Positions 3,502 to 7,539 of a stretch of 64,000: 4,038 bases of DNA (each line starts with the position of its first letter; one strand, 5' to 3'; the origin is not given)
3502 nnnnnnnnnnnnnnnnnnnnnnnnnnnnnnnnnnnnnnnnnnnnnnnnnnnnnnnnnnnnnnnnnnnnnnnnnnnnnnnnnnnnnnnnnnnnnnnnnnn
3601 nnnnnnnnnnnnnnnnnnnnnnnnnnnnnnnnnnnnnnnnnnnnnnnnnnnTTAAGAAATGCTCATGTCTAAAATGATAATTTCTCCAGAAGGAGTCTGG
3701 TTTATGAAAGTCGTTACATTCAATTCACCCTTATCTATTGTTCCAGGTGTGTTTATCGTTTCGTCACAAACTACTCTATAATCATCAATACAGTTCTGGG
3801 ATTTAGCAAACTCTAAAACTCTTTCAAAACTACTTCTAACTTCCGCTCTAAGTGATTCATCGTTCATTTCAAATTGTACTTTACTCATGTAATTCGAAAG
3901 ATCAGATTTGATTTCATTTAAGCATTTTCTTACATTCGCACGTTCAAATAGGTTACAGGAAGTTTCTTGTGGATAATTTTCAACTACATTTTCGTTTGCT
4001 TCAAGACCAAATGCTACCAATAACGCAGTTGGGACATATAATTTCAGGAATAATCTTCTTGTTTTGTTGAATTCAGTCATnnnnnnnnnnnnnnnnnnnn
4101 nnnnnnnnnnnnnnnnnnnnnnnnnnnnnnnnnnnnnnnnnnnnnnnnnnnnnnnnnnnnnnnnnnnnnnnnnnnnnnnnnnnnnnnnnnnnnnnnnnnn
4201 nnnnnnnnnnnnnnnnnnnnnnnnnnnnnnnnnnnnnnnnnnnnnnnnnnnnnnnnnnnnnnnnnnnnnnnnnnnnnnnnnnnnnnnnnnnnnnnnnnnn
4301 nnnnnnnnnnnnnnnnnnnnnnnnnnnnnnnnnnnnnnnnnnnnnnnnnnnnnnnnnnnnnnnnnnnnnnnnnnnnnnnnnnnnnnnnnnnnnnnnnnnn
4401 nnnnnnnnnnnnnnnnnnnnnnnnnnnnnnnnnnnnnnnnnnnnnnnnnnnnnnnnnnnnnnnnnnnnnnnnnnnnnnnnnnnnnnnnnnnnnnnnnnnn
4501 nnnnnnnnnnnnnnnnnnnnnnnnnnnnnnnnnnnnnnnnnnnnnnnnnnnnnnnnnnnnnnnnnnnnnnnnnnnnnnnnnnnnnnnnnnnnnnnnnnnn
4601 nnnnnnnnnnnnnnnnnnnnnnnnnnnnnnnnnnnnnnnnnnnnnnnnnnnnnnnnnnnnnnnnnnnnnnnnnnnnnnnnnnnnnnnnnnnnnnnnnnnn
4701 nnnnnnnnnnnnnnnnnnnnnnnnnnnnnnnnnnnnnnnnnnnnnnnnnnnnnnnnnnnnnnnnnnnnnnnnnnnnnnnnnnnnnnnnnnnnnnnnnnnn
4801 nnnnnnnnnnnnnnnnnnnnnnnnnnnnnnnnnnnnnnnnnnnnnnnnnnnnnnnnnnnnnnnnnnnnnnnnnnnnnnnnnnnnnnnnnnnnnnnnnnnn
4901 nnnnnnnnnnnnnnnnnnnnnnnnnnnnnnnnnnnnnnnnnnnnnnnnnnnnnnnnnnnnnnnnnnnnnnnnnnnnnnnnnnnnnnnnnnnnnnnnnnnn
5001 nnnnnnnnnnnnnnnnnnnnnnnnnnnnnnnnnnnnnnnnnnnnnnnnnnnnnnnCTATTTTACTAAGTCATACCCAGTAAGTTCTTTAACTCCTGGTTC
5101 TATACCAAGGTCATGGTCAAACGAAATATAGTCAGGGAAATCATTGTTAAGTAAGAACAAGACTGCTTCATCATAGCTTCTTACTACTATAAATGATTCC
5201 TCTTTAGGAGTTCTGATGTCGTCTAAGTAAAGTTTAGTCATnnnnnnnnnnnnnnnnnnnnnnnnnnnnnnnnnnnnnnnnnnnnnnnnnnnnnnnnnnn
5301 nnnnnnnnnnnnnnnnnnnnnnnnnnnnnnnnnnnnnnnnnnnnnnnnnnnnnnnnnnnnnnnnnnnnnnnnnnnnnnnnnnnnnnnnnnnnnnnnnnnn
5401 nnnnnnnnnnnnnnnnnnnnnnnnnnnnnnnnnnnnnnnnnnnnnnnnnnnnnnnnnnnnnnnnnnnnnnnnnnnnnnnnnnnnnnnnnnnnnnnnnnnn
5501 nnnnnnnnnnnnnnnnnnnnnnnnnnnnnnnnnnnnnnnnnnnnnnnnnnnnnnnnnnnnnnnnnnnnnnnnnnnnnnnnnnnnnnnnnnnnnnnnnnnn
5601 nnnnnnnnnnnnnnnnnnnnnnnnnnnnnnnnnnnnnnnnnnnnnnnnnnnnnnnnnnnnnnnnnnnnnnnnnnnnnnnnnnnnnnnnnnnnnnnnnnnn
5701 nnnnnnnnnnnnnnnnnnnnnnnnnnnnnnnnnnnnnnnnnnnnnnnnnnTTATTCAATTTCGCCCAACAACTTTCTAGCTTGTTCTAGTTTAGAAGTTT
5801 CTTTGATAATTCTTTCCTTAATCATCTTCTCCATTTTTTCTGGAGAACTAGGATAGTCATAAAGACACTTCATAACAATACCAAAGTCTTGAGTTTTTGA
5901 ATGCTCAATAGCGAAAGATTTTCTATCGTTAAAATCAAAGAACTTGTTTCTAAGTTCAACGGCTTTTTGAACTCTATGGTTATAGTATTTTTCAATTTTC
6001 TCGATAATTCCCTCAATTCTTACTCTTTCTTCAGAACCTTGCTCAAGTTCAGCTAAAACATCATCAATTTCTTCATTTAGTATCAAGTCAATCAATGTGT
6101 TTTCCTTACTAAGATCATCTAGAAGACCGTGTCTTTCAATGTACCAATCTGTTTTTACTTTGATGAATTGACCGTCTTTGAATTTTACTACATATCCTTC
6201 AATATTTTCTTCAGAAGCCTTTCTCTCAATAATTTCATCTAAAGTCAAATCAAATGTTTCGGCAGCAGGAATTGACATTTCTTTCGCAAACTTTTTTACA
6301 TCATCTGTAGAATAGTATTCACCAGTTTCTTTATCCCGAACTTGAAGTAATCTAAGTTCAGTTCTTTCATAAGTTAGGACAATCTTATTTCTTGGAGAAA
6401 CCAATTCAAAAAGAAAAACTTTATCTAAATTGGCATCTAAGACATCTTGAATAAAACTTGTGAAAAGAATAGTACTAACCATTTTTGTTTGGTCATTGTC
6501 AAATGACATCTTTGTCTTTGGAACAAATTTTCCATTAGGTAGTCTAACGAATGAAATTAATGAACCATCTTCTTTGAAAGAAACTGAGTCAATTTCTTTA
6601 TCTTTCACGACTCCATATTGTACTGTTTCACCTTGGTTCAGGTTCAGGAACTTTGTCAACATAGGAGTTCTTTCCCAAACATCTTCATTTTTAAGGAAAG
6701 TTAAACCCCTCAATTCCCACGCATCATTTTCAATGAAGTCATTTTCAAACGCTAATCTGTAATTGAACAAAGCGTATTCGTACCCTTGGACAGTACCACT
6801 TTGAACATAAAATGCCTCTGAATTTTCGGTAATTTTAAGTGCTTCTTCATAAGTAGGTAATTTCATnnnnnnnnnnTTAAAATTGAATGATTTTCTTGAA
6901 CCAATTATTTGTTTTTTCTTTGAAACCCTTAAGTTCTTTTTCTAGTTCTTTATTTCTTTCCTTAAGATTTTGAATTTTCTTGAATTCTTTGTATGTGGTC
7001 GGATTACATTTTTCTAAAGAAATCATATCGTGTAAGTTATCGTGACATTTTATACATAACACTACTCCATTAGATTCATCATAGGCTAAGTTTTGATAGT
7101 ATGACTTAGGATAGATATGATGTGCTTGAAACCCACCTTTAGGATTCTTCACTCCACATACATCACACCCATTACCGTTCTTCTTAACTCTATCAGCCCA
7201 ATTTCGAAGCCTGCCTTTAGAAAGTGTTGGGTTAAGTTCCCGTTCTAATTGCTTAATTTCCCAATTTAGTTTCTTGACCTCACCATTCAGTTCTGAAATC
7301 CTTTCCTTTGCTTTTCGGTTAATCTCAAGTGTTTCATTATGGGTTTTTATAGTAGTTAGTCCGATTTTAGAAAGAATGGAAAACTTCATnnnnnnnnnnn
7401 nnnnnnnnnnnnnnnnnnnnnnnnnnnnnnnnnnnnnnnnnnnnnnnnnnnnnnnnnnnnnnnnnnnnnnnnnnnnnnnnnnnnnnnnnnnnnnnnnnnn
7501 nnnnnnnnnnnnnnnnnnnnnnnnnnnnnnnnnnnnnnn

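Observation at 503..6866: RNA end-healing and sealing set with an unusual HD-domain/Pnk-kinase fusion alongside Rnl1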

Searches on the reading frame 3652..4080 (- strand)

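Call 3: search_protein_families(library=pfam, proteins=[window:3652-4080:-], max_evalue=0.01)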
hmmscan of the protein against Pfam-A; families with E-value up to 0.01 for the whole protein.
window:3652-4080:- (142 aa): 1 family
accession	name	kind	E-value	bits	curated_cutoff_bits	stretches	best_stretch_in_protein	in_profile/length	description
PF17482.7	Phage_sheath_1C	-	7.7e-12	45.6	26.9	1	44-141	5-103/104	Phage tail sheath C-terminal domain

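Call 12: search_protein_families(library=phrogs, proteins=[window:3652-4080:-], max_evalue=0.001)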
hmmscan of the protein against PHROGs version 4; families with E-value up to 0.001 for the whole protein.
window:3652-4080:- (142 aa): 3 families
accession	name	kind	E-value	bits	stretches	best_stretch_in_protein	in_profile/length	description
phrog_23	-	tail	1e-14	55.2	1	43-141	364-462/496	tail sheath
phrog_10581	-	tail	2.2e-11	43.8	1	45-138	813-906/915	tail sheath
phrog_17610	-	tail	1.5e-06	27.3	1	43-139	1002-1104/1135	tail sheath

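Call 79: search_protein_families(library=padloc, proteins=[window:3652-4080:-], max_evalue=0.001)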
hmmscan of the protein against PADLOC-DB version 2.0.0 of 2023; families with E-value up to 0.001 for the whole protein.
window:3652-4080:- (142 aa): 0 families

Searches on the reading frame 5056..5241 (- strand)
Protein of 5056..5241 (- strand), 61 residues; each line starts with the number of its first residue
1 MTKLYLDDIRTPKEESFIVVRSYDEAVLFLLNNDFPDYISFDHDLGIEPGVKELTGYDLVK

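Call 3: search_protein_families(library=pfam, proteins=[window:5056-5241:-], max_evalue=0.01)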
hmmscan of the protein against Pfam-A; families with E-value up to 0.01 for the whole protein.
window:5056-5241:- (61 aa): 1 family
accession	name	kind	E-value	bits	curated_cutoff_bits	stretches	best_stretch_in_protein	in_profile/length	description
PF20274.4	cREC_REC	-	7.6e-15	55.8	27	1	3-61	2-54/88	Cyclic-phosphate processing Receiver domain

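Call 12: search_protein_families(library=phrogs, proteins=[window:5056-5241:-], max_evalue=0.001)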
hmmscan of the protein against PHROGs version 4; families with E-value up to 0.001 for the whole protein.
window:5056-5241:- (61 aa): 1 family
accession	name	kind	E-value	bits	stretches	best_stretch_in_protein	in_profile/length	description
phrog_1479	-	unknown function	2.4e-16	61.2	1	2-61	6-64/124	-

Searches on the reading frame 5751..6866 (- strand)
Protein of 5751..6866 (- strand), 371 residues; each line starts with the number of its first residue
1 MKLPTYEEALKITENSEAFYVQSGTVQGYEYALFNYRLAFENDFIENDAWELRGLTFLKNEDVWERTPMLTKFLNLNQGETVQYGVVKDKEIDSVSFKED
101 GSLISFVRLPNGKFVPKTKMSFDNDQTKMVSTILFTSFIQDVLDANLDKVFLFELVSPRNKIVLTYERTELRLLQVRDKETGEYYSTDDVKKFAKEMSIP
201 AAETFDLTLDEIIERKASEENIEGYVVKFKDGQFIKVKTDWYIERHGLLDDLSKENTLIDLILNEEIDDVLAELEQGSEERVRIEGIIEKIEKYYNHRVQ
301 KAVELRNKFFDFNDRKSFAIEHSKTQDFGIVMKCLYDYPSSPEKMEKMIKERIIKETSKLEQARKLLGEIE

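Call 3: search_protein_families(library=pfam, proteins=[window:5751-6866:-], max_evalue=0.01)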
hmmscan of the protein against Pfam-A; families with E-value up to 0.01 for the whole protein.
window:5751-6866:- (371 aa): 3 families
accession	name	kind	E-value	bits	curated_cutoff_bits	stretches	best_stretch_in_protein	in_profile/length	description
PF09511.15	RNA_lig_T4_1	-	1.5e-16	61.4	28.3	1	52-242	2-227/227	RNA ligase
PF09414.15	RNA_ligase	-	0.00018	22.1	27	1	150-237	66-170/171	RNA ligase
PF04225.17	LysM_OapA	-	0.0034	17.9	22.3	0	75-115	42-82/85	Opacity-associated protein A LysM-like domain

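Call 12: search_protein_families(library=phrogs, proteins=[window:5751-6866:-], max_evalue=0.001)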
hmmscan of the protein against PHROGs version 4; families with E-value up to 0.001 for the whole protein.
window:5751-6866:- (371 aa): 1 family
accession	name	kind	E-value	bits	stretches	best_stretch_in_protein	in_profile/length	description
phrog_562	-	tail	1.4e-62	212.8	1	6-360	7-371/377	RNA ligase and tail fiber protein attachment catalyst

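Call 20: search_dna_similar(query=window:5751-6866:-, collection=phages, mode=protein, max_rows=25)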
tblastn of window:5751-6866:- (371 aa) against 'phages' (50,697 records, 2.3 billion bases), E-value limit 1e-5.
Records with a match: 1713; places in all: 1713; records where one place covers at least 80% of the query: 768.
Best place of each record, by identity: <60% 1713.
By first word of the organism name: Escherichia 637; Klebsiella 285; Shigella 83; Aeromonas 77; Acinetobacter 69; Enterobacter 56; Vibrio 53; Enterobacteria 48; Streptomyces 46; Campylobacter 45; and 52 more.
By host as written in the record: Escherichia coli 272; - 184; Klebsiella pneumoniae 94; Escherichia coli B 28; Escherichia coli O157:H7 27; Aeromonas salmonicida 27; Escherichia coli str. K-12 substr. MG1655 22; Shigella sp. 21; and 439 more.
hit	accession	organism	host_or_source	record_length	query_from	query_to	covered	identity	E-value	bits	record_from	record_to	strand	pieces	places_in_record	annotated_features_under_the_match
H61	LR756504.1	uncultured phage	metagenomic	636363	3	335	90%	38.6%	2e-56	204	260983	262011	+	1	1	record has no annotation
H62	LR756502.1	uncultured phage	metagenomic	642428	2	332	89%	38.4%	4e-48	180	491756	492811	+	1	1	record has no annotation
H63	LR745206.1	uncultured phage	metagenomic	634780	3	276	74%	39.2%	2e-51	189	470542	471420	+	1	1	record has no annotation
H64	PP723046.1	Klebsiella phage vB_Kpn529046-KEN39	Klebsiella sp.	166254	3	332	89%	31.5%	7e-25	112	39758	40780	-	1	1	RNA ligase and tail fiber protein attachment catalyst | endonuclease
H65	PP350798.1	Klebsiella phage KP01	Klebsiella pneumoniae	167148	3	332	89%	31.5%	9e-25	112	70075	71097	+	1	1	T4 RNA ligase 1 | denA: endonuclease II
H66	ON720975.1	Salmonella phage GRNsp7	Salmonella enterica subsp. enterica ...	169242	19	340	87%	32.0%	3e-29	125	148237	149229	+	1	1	RNA ligase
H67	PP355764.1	Klebsiella phage vB_Kpn_AM_K2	Klebsiella pneumoniae ATCC 33495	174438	3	332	89%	31.3%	4e-24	109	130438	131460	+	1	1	hypothetical protein (x2)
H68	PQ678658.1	Klebsiella phage phiA85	Klebsiella pneumoniae A85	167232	3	332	89%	31.3%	5e-24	109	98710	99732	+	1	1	phiA85_00187: RNA ligase | phiA85_00186: endonuclease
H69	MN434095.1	Klebsiella phage JIPh_Kp122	Klebsiella pneumoniae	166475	3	332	89%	31.3%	6e-24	109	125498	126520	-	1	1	RNA ligase | endonuclease II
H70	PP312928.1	Klebsiella phage vB_KpnM_W15-2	Klebsiella pneumoniae ATCC 13883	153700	3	332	89%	31.3%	7e-24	109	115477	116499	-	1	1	record has no annotation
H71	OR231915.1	Klebsiella phage pzk-kv4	Klebsiella variicola kv4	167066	3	332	89%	31.3%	7e-24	109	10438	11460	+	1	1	hypothetical protein (x2)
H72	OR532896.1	Klebsiella phage RCIP0102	Klebsiella pneumoniae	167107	3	332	89%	31.3%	7e-24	109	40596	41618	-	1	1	RNA ligase 1 | denA: endonuclease II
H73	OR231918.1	Klebsiella phage pzk-kv19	Klebsiella variicola kv19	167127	3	332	89%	31.3%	7e-24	109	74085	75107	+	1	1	hypothetical protein (x2)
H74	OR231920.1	Klebsiella phage pzk-kv6-1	Klebsiella variicola kv6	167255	3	332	89%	31.3%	7e-24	109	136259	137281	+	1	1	hypothetical protein (x2)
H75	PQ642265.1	Raoultella phage Ra_O-2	Raoultella ornithinolytica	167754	3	332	89%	31.3%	7e-24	109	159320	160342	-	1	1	R1_264: hypothetical protein | R1_265: hypothetical protein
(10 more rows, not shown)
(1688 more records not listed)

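Call 22: search_solved_structures(query=window:5751-6866:-, max_evalue=0.01, show_alignments=1)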
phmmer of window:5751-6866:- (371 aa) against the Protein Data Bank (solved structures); distinct sequences matched with E-value up to 0.01: 3.
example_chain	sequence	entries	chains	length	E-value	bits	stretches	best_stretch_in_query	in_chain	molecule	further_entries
2c5u_A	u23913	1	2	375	4e-37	131.5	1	17-358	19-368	RNA LIGASE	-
9do4_B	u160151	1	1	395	4.9e-37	131.2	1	17-358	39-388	RNA ligase 1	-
5tt6_A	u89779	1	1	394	2.8e-36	128.7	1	17-358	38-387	T4 RNA ligase 1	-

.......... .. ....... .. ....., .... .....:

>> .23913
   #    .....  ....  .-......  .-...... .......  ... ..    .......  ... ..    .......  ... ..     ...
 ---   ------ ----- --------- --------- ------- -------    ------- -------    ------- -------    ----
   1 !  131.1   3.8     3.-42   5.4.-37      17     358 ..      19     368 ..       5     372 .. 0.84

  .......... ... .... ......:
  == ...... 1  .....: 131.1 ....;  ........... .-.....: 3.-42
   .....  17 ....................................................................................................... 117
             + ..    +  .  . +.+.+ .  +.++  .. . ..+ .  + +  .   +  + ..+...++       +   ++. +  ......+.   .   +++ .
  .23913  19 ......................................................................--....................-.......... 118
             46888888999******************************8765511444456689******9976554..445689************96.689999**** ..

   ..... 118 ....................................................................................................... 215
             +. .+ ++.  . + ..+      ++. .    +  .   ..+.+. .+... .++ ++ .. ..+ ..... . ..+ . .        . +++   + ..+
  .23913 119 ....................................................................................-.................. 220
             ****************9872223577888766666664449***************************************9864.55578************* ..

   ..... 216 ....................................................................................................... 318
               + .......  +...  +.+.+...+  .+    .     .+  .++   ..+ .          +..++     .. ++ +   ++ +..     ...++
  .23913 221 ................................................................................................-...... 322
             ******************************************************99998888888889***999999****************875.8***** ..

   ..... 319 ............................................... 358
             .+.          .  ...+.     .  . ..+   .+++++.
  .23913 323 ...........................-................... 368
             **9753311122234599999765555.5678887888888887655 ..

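Call 57: search_protein_families(library=ncbifam, proteins=[window:5751-6866:-], max_evalue=0.001)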
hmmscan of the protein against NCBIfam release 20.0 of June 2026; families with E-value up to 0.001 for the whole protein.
window:5751-6866:- (371 aa): 1 family
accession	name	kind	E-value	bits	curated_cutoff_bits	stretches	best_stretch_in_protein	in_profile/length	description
TIGR02308.1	RNA_lig_T4_1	equivalog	1e-47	163.1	242.25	1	7-360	5-368/373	T4 RnlA family RNA ligase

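Call 79: search_protein_families(library=padloc, proteins=[window:5751-6866:-], max_evalue=0.001)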
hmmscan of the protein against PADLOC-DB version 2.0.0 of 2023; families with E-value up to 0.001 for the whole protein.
window:5751-6866:- (371 aa): 0 families

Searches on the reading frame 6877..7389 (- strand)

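Call 3: search_protein_families(library=pfam, proteins=[window:6877-7389:-], max_evalue=0.01)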
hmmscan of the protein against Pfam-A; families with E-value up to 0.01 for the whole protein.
window:6877-7389:- (170 aa): 9 families
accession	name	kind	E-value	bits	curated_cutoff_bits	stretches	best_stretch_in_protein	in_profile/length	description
PF01844.29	HNH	-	4.1e-08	33.7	21.4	1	75-121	1-46/47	HNH endonuclease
PF13391.12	HNH_2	-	7.5e-06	26.1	21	1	75-117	1-56/66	HNH endonuclease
PF16326.10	ABC_tran_CTD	-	0.00043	20.9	32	0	128-154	32-58/69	ABC transporter C-terminal domain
PF02403.27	Seryl_tRNA_N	-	0.0031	18.2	28.2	0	22-54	60-92/108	Seryl-tRNA synthetase N-terminal domain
PF06419.17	COG6_N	-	0.0032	18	27.4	0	12-55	23-66/114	Conserved oligomeric complex COG6, N-terminal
PF13851.11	GAS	-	0.0038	17.1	32.3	0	119-164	67-112/200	Growth-arrest specific micro-tubule binding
PF16716.10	BST2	-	0.0052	17.9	27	0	24-52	61-89/91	Bone marrow stromal antigen 2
PF11155.13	DUF2935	-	0.0055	17.7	24.4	0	119-160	47-88/121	Domain of unknown function (DUF2935)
PF20769.2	YPEB_N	-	0.0069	16.7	27.3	0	129-161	96-128/136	YpeB N-terminal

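Call 79: search_protein_families(library=padloc, proteins=[window:6877-7389:-], max_evalue=0.001)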
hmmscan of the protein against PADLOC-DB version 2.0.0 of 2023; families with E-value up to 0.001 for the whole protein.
window:6877-7389:- (170 aa): 5 families
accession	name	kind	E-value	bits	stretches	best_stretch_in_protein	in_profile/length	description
PDLC04259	PDC-M01B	-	3.5e-05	21.9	1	27-124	50-143/277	-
PDLC04248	PDC-M01B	-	0.00025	19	1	59-122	19-81/216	-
PDLC00336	PtuB1|PtuB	-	0.00047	17.9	0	73-132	64-126/250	Unknown function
PDLC04247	PDC-M01B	-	0.00071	17.5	1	18-119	52-145/286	-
PDLC03859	LmuB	-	0.00094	16.5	0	22-159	275-396/611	-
